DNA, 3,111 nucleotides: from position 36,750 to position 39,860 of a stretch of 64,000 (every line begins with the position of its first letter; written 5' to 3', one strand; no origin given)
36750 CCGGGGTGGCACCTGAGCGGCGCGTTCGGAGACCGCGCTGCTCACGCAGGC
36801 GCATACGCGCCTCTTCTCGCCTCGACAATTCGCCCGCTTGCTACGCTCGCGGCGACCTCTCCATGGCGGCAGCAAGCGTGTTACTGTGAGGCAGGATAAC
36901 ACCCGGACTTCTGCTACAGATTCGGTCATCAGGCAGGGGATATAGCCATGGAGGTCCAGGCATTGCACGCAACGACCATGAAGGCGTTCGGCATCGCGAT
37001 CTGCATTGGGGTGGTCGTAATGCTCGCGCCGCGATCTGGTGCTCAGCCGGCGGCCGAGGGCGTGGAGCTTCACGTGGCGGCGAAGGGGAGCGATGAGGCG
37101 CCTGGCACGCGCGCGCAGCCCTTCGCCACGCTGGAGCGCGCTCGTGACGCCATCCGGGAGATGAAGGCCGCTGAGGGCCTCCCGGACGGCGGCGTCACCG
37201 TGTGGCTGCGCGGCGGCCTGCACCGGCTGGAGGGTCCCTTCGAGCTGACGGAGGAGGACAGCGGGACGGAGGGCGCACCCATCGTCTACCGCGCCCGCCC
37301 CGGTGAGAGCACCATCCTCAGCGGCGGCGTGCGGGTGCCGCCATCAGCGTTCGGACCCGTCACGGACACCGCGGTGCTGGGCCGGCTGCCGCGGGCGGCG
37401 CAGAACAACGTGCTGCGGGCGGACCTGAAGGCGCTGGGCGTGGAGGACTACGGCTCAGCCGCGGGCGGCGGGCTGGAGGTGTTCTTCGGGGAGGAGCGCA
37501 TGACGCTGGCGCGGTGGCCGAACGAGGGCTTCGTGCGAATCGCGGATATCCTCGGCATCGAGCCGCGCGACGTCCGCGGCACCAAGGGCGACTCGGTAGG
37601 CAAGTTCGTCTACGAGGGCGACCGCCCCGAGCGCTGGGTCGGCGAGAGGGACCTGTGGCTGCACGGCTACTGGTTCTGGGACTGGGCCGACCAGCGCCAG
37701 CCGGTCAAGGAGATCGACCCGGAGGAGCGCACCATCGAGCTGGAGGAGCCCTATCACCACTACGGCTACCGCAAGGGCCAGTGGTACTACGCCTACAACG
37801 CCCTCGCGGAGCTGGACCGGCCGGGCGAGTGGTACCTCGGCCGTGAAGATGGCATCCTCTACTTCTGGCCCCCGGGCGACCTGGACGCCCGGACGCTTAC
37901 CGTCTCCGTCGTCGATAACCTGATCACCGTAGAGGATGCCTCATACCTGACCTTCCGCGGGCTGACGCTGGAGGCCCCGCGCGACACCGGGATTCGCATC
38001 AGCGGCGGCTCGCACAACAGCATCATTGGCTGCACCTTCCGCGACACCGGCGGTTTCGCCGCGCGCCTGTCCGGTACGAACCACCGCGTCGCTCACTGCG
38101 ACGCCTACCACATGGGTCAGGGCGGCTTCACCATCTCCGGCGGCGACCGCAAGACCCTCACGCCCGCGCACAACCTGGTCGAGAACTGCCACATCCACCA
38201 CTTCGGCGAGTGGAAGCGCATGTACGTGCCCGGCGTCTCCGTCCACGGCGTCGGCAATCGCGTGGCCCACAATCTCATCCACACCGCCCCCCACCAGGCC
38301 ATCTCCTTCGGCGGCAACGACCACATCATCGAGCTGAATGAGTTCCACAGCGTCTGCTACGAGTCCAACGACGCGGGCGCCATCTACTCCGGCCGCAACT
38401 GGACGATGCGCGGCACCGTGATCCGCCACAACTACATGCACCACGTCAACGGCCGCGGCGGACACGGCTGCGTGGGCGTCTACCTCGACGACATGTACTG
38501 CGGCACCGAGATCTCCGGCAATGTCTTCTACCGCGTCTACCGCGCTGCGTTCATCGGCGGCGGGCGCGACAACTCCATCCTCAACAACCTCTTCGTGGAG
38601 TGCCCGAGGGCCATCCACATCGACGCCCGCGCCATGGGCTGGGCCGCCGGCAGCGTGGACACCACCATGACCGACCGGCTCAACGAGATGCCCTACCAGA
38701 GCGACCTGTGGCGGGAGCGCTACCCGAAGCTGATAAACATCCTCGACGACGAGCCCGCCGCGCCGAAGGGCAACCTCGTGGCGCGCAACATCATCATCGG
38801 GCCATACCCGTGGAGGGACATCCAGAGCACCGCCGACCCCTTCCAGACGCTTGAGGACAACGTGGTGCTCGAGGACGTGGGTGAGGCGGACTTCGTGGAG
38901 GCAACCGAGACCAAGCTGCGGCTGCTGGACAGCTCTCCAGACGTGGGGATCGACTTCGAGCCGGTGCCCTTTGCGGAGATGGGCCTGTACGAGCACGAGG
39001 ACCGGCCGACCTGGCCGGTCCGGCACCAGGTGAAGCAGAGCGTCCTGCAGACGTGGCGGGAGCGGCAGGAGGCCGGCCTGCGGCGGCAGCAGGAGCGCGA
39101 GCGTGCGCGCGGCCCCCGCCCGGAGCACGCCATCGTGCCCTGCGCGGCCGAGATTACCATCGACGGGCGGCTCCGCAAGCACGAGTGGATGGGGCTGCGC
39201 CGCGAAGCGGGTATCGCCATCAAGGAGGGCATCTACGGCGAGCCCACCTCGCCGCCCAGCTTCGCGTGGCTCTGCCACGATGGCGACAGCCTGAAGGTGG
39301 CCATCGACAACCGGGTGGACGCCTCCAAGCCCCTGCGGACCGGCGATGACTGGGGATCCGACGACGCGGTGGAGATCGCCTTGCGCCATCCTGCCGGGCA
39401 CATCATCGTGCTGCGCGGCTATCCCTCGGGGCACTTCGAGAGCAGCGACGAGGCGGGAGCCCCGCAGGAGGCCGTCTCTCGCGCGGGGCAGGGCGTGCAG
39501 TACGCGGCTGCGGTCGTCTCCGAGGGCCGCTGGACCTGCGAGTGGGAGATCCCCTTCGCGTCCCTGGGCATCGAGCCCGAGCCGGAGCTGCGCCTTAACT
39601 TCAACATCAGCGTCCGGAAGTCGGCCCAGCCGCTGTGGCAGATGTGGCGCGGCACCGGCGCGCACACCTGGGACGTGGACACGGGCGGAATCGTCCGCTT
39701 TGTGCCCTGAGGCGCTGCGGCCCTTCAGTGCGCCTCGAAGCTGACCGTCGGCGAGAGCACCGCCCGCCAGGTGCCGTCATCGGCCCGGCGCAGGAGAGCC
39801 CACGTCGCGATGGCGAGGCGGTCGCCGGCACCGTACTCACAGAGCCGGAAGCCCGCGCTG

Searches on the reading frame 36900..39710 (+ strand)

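Call 11: search_protein_families(library=pfam, proteins=[window:36900-39710:+], max_evalue=0.0001)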
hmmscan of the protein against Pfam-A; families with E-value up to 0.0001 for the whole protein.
window:36900-39710:+ (936 aa): 2 families
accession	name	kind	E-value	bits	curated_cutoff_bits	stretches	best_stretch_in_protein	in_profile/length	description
PF13229.12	Beta_helix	-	3.1e-17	63.1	25.9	2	331-434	14-112/158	Right handed beta helix region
PF05048.19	NosD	-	3.9e-05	23.6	23.6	0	449-575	45-157/212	Periplasmic copper-binding protein (NosD)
